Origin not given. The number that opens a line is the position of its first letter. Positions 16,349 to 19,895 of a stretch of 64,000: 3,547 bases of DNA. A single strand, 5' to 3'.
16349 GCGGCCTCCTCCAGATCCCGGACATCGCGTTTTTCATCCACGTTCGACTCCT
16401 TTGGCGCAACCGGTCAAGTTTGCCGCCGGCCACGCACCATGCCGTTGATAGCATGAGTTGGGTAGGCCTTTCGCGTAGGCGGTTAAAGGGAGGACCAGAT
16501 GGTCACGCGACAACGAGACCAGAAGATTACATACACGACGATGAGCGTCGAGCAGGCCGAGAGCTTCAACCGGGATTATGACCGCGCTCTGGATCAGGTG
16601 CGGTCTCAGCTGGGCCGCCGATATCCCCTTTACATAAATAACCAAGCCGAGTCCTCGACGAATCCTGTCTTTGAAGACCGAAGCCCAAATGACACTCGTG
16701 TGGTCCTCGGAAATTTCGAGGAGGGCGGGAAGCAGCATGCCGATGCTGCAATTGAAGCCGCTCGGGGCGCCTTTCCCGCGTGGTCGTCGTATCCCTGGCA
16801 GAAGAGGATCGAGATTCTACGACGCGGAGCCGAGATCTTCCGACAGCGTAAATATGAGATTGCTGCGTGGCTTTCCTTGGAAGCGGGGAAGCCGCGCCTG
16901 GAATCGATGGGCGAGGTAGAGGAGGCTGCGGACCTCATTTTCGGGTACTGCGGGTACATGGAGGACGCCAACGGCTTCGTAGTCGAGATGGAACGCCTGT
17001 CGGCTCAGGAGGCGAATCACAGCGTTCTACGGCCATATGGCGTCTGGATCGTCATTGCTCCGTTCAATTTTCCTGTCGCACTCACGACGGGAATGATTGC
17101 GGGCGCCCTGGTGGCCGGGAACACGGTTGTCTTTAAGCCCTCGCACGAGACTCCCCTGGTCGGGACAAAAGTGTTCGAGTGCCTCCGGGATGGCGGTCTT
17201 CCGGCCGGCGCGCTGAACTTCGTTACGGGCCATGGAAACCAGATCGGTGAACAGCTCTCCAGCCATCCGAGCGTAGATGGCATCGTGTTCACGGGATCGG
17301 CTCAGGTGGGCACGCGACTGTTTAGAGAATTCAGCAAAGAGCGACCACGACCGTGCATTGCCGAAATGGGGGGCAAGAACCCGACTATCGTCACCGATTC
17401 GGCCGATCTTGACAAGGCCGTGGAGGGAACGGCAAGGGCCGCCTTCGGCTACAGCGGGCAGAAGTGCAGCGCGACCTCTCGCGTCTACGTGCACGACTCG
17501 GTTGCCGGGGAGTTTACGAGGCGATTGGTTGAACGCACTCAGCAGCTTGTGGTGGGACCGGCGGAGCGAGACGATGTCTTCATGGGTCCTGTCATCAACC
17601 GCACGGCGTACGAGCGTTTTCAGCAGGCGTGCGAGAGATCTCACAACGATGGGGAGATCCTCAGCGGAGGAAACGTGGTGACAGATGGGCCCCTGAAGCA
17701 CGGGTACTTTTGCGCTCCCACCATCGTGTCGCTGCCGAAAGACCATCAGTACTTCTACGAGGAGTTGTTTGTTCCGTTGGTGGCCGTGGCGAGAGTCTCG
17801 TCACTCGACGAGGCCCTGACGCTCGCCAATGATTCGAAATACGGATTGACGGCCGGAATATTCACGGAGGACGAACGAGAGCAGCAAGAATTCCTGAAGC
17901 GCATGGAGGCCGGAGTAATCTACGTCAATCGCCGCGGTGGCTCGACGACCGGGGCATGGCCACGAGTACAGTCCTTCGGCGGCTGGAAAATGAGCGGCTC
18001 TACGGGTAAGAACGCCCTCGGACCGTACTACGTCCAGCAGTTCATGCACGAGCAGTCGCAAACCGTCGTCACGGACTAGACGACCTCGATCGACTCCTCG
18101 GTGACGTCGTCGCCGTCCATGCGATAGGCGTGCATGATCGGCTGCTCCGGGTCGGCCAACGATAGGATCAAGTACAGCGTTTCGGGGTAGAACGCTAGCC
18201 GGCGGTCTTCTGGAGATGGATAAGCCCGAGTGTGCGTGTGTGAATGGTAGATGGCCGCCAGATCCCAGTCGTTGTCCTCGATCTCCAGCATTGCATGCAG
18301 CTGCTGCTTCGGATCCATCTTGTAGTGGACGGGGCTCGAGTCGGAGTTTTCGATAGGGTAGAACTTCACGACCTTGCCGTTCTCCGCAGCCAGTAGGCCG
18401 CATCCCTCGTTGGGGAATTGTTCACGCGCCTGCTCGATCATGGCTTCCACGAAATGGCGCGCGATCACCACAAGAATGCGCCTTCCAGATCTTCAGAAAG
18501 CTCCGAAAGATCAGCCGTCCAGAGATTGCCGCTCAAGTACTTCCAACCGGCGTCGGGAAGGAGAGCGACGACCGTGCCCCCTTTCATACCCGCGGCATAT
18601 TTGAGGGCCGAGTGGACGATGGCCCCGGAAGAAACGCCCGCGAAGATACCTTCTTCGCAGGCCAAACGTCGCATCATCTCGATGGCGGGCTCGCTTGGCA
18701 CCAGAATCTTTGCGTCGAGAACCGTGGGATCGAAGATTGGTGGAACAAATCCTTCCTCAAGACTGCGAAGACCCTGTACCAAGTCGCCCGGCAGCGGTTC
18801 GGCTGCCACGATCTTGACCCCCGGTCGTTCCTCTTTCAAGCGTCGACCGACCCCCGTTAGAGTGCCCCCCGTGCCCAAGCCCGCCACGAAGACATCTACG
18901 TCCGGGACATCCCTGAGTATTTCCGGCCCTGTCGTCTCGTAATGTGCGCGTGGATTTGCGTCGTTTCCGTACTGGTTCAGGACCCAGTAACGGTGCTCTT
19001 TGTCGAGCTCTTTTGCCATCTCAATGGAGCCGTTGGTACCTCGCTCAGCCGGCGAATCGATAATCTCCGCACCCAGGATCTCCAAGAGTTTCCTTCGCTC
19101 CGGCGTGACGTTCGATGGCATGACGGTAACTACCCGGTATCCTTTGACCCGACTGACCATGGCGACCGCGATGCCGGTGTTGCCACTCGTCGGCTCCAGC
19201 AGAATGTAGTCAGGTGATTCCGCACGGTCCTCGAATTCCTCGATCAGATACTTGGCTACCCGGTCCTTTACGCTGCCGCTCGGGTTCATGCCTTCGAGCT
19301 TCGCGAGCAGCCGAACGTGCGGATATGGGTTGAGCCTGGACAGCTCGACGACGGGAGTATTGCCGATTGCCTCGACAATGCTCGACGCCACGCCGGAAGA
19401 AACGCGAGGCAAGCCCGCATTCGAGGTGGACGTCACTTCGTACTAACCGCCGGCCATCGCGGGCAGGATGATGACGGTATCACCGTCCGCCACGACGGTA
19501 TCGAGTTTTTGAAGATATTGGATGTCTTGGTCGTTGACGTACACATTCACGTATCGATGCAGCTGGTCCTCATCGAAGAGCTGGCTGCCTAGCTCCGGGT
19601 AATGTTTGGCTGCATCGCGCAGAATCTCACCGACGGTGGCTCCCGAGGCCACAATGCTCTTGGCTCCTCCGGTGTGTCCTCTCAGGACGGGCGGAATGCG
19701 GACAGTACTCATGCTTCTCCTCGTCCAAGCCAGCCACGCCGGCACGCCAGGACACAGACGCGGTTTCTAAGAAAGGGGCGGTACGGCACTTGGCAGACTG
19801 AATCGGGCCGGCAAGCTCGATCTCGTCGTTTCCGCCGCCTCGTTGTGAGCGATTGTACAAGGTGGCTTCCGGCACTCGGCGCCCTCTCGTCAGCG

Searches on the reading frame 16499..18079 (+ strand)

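Call 6: search_protein_families(library=pfam, proteins=[window:16499-18079:+], max_evalue=0.01)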
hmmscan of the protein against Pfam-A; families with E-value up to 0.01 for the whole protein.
window:16499-18079:+ (526 aa): 2 families
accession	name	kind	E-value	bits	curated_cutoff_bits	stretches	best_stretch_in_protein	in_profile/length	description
PF00171.27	Aldedh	-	2.1e-138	462.2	23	1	55-518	7-458/461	Aldehyde dehydrogenase family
PF05893.19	LuxC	-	4.5e-05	22.9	21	1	164-347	73-259/401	Acyl-CoA reductase (LuxC)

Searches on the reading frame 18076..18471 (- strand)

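Call 6: search_protein_families(library=pfam, proteins=[window:18076-18471:-], max_evalue=0.01)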
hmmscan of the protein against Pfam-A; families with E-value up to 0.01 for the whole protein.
window:18076-18471:- (131 aa): 1 family
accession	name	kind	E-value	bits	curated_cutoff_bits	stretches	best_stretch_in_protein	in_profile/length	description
PF14464.11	Prok-JAB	-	1.7e-21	76.7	25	1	7-109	4-104/114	Prokaryotic homologs of the JAB domain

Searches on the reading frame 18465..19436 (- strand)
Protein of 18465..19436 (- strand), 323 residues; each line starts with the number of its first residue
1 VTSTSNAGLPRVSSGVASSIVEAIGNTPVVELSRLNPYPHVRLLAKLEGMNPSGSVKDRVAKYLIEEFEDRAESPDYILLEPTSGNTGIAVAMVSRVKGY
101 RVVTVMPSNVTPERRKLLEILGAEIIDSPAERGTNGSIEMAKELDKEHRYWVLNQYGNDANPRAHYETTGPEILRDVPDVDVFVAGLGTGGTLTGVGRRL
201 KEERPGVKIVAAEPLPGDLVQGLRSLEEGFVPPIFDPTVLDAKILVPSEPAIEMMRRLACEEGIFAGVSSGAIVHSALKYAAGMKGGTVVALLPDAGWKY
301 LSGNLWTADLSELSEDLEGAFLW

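Call 6: search_protein_families(library=pfam, proteins=[window:18465-19436:-], max_evalue=0.01)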
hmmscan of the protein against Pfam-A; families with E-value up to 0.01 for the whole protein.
window:18465-19436:- (323 aa): 1 family
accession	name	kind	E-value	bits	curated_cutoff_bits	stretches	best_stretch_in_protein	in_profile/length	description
PF00291.31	PALP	-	1.3e-70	238.6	35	1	22-295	3-295/295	Pyridoxal-phosphate dependent enzyme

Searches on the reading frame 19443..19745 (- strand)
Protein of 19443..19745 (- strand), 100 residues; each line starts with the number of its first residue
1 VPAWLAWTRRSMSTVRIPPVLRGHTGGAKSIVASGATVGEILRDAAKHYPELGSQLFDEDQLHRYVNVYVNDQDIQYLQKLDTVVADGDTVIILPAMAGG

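Call 6: search_protein_families(library=pfam, proteins=[window:19443-19745:-], max_evalue=0.01)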
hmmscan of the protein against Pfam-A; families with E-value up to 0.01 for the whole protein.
window:19443-19745:- (100 aa): 2 families
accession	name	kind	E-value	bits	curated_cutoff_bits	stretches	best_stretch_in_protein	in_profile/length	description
PF02597.26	ThiS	-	9.2e-15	55.4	22.5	1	21-100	7-76/76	ThiS family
PF09138.17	Urm1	-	0.0032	18.3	21.8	1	57-100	52-96/96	Urm1 (Ubiquitin related modifier)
